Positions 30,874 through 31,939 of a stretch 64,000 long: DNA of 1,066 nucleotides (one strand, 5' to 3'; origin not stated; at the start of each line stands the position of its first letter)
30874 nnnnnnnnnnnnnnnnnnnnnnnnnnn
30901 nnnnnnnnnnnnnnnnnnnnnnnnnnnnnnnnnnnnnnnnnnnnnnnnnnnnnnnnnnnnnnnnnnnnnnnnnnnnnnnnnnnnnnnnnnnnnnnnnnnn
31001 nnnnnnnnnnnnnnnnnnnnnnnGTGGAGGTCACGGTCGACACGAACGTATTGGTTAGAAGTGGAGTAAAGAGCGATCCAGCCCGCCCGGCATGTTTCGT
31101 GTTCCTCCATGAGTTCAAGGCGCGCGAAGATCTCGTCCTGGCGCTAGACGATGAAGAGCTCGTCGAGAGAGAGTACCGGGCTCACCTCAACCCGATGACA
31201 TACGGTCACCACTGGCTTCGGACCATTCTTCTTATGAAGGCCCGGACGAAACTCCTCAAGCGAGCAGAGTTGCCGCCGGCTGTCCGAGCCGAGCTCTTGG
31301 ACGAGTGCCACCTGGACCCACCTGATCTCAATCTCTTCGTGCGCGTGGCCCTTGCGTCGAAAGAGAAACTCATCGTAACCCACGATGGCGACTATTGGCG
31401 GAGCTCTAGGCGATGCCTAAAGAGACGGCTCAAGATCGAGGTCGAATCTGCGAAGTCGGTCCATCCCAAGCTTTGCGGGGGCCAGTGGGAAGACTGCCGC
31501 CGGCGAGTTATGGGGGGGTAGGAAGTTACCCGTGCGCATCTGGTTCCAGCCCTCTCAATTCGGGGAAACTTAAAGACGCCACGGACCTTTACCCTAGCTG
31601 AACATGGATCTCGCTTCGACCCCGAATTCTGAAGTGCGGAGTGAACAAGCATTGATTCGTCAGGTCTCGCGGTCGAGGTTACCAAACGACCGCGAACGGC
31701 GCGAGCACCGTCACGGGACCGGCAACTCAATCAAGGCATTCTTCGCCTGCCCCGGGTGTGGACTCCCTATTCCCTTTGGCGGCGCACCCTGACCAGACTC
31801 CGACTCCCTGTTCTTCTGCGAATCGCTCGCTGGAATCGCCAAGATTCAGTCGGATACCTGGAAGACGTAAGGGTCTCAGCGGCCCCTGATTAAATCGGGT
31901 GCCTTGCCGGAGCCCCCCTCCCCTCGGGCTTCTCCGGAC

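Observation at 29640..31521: Candidate novel two-gene defence module: AAA_21/ABC-type ATPase tightly coupled to a PIN-domain nuclease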

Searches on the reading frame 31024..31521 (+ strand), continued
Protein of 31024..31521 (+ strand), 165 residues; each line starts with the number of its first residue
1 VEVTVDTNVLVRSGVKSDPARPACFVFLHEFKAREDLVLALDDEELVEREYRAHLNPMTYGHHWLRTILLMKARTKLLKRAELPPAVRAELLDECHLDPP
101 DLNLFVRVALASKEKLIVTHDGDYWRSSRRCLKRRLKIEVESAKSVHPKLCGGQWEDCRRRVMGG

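Call 81: search_protein_families(library=padloc, proteins=[L012:3627-4997:+, L013:3616-5004:+, L015:3628-5004:+, L004:6599-7999:+, L001:6620-7996:+, L002:6620-7996:+], max_evalue=1e-30)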
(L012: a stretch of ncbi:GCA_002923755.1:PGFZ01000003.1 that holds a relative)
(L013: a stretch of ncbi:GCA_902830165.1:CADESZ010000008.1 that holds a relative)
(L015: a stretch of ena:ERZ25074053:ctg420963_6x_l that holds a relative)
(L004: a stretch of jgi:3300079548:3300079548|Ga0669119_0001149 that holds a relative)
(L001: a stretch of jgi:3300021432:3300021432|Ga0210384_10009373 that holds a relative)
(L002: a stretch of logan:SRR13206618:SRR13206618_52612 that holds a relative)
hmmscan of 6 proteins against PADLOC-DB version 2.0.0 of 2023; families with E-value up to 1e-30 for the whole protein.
L012:3627-4997:+ (456 aa): 3 families
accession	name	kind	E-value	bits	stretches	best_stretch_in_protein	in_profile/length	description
PDLC04148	HEC-03B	-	2.3e-227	753.4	1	1-455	1-455/458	-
PDLC03878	NsnB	-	2.4e-60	203.1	1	1-436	1-334/345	-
PDLC04707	PDC-M55A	-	5.2e-54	181.8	1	2-454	3-419/421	-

L013:3616-5004:+ (462 aa): 3 families
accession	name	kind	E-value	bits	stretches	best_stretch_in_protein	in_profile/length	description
PDLC04148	HEC-03B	-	1.3e-248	823.5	1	1-457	1-456/458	-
PDLC03878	NsnB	-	6.7e-60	201.7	1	1-437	1-334/345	-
PDLC04707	PDC-M55A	-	1e-51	174.3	1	190-453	163-417/421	-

L015:3628-5004:+ (458 aa): 3 families
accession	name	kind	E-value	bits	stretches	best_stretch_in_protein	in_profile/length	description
PDLC04148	HEC-03B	-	6.2e-215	712.5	1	1-455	1-454/458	-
PDLC03878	NsnB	-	1.8e-63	213.4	1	1-436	1-333/345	-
PDLC04707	PDC-M55A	-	1.7e-50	170.2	1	188-453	161-417/421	-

L004:6599-7999:+ (466 aa): 4 families
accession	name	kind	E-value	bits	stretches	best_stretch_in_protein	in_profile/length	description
PDLC03878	NsnB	-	4.9e-57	192.2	1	283-449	170-334/345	-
PDLC04707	PDC-M55A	-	3.6e-53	179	1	21-465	3-417/421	-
PDLC04148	HEC-03B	-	3.2e-47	159.6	1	280-462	268-451/458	-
PDLC02979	AriA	-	2.7e-31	107.7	0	327-397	295-373/373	-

L001:6620-7996:+ (458 aa): 3 families
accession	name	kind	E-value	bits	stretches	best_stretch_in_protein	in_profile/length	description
PDLC03878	NsnB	-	6.7e-55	185.2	1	273-443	167-335/345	-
PDLC04707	PDC-M55A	-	4.7e-52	175.4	1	293-454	247-413/421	-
PDLC04148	HEC-03B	-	1.9e-44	150.4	1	273-447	268-441/458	-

L002:6620-7996:+ (458 aa): 3 families
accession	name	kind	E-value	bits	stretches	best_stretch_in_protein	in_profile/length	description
PDLC04707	PDC-M55A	-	2.5e-55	186.2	1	16-455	5-414/421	-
PDLC03878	NsnB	-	2.9e-54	183.1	1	15-442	3-334/345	-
PDLC04148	HEC-03B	-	2.6e-41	140.1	0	279-455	273-446/458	-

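Call 90: search_protein_families(library=padloc, proteins=[L015:5719-6165:+], max_evalue=0.01)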
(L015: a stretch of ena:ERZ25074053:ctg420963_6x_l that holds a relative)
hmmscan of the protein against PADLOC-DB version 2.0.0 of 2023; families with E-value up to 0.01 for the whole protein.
L015:5719-6165:+ (148 aa): 0 families

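Call 94: search_protein_families(library=pfam, proteins=[L015:5719-6165:+, L012:5515-5880:+, L001:8818-9681:+], max_evalue=0.01)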
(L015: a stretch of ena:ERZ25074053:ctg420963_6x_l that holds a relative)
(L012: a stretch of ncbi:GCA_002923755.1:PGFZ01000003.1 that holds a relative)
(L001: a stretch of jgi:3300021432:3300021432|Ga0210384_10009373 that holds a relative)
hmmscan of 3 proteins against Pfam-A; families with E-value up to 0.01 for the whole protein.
L015:5719-6165:+ (148 aa): 1 family
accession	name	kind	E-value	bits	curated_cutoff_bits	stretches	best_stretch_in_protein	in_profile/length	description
PF09414.15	RNA_ligase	-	4.9e-12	46.7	27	1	12-116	63-162/171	RNA ligase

L012:5515-5880:+ (121 aa): 0 families

L001:8818-9681:+ (288 aa): 0 families

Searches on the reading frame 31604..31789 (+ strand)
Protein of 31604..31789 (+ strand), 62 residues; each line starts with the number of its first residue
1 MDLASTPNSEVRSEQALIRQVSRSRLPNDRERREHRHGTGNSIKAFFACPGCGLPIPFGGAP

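Call 97: search_protein_families(library=pfam, proteins=[window:31604-31789:+], max_evalue=10)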
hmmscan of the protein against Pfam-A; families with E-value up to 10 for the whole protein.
seq(62 aa): 0 families
